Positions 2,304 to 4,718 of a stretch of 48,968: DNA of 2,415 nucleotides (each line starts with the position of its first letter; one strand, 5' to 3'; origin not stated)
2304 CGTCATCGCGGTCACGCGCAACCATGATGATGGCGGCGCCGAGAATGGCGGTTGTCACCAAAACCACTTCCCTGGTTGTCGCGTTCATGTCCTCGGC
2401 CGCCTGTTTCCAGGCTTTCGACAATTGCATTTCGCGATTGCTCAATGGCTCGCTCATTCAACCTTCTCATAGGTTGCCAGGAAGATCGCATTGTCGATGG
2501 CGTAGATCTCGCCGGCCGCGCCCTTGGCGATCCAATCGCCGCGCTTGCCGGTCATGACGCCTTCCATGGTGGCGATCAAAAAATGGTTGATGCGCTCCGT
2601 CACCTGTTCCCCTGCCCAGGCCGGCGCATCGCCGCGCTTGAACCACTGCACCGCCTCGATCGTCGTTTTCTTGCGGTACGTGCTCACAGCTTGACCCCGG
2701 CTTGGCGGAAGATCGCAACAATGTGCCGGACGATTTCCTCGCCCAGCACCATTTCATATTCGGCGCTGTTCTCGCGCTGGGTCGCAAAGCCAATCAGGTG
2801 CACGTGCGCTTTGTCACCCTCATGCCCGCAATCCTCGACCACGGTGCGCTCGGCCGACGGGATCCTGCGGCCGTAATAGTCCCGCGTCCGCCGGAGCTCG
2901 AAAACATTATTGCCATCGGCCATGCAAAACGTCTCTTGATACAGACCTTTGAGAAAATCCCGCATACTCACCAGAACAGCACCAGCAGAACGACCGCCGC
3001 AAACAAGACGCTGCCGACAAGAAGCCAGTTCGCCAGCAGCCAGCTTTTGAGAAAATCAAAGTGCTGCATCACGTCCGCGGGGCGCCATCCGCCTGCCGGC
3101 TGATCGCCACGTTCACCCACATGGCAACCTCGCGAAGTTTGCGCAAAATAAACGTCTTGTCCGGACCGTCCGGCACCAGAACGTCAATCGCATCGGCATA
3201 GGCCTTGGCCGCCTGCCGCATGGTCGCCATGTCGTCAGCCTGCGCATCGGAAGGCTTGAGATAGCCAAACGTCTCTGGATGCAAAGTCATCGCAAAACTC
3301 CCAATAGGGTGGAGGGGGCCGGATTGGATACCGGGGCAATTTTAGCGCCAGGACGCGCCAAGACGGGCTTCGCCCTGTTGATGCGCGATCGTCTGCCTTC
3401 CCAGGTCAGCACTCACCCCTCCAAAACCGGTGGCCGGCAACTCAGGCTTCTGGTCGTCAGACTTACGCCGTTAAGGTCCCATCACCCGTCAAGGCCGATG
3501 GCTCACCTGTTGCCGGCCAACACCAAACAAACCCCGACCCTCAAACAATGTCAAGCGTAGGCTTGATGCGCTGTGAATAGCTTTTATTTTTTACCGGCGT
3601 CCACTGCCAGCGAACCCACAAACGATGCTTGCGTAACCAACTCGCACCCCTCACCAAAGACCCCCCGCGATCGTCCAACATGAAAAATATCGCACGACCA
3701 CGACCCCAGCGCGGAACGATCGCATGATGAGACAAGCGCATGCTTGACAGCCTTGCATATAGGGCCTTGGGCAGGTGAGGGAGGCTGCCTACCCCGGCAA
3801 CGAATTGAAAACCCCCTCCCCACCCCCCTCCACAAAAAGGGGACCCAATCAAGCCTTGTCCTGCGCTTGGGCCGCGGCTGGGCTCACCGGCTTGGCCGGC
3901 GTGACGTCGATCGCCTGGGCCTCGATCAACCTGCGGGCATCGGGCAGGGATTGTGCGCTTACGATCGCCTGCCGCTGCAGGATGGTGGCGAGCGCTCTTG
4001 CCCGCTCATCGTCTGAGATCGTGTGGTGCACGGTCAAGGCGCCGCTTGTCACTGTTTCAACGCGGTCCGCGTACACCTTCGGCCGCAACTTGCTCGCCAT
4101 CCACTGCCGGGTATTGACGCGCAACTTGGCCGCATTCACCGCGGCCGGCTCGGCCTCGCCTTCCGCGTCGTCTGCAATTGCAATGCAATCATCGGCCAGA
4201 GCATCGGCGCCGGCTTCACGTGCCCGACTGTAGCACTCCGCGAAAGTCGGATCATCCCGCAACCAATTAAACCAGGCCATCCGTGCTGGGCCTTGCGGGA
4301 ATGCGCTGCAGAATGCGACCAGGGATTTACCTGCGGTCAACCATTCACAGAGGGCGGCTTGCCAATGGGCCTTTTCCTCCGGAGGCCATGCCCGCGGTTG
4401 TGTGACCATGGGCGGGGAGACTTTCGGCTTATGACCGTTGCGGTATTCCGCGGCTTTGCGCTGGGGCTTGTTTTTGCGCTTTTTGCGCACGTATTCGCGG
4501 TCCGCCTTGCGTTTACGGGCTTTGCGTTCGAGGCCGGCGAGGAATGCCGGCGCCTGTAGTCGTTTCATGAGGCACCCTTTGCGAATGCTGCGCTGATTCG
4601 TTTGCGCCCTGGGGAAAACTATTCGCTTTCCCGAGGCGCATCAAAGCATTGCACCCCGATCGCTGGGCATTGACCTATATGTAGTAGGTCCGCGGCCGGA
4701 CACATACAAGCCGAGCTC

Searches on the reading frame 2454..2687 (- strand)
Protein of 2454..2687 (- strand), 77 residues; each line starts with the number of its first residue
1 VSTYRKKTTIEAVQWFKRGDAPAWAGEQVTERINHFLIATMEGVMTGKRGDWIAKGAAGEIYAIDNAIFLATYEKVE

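Call 78: search_protein_families(library=pfam, proteins=[window:2454-2687:-], max_evalue=0.01)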
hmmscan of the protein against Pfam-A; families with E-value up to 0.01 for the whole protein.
window:2454-2687:- (77 aa): 1 family
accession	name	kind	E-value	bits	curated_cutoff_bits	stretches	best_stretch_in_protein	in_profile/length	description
PF14083.11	PGDYG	-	0.0028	18.4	27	1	40-73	68-101/102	PGDYG protein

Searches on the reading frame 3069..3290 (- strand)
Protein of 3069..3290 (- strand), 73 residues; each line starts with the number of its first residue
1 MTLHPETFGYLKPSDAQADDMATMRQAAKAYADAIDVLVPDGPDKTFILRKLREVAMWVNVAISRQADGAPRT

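Call 78: search_protein_families(library=pfam, proteins=[window:3069-3290:-], max_evalue=0.01)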
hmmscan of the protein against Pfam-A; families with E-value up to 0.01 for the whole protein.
window:3069-3290:- (73 aa): 1 family
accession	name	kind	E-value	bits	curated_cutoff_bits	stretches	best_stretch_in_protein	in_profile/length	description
PF24729.2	Acb2_Tad1_hairpin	-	1.8e-09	38.1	27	1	9-65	1-58/58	Acb2/Tad1, hairpin domain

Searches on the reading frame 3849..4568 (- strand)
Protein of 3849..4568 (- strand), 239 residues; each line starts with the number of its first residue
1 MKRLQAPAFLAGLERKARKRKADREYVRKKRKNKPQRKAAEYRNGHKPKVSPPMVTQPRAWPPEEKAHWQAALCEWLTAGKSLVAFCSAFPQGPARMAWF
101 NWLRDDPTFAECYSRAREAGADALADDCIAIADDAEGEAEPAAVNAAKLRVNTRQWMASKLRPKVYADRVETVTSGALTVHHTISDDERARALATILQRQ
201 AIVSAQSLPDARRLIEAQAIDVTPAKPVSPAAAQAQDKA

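Call 14: search_protein_families(library=pfam, proteins=[window:3849-4568:-], max_evalue=0.01)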
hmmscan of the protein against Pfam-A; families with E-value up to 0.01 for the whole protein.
window:3849-4568:- (239 aa): 1 family
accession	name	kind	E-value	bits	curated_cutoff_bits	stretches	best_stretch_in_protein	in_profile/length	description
PF20901.3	Sf6_terminase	-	1.9e-27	95.8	27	1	71-171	7-104/106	Bacteriophage Sf6, terminase small subunit-like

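Call 59: search_protein_families(library=phrogs, proteins=[window:3849-4568:-], max_evalue=0.01)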
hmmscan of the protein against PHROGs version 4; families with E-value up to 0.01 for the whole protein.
window:3849-4568:- (239 aa): 1 family
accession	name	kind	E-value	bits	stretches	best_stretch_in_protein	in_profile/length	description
phrog_1482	-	head and packaging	1.7e-30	106.6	1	54-188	8-135/147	terminase small subunit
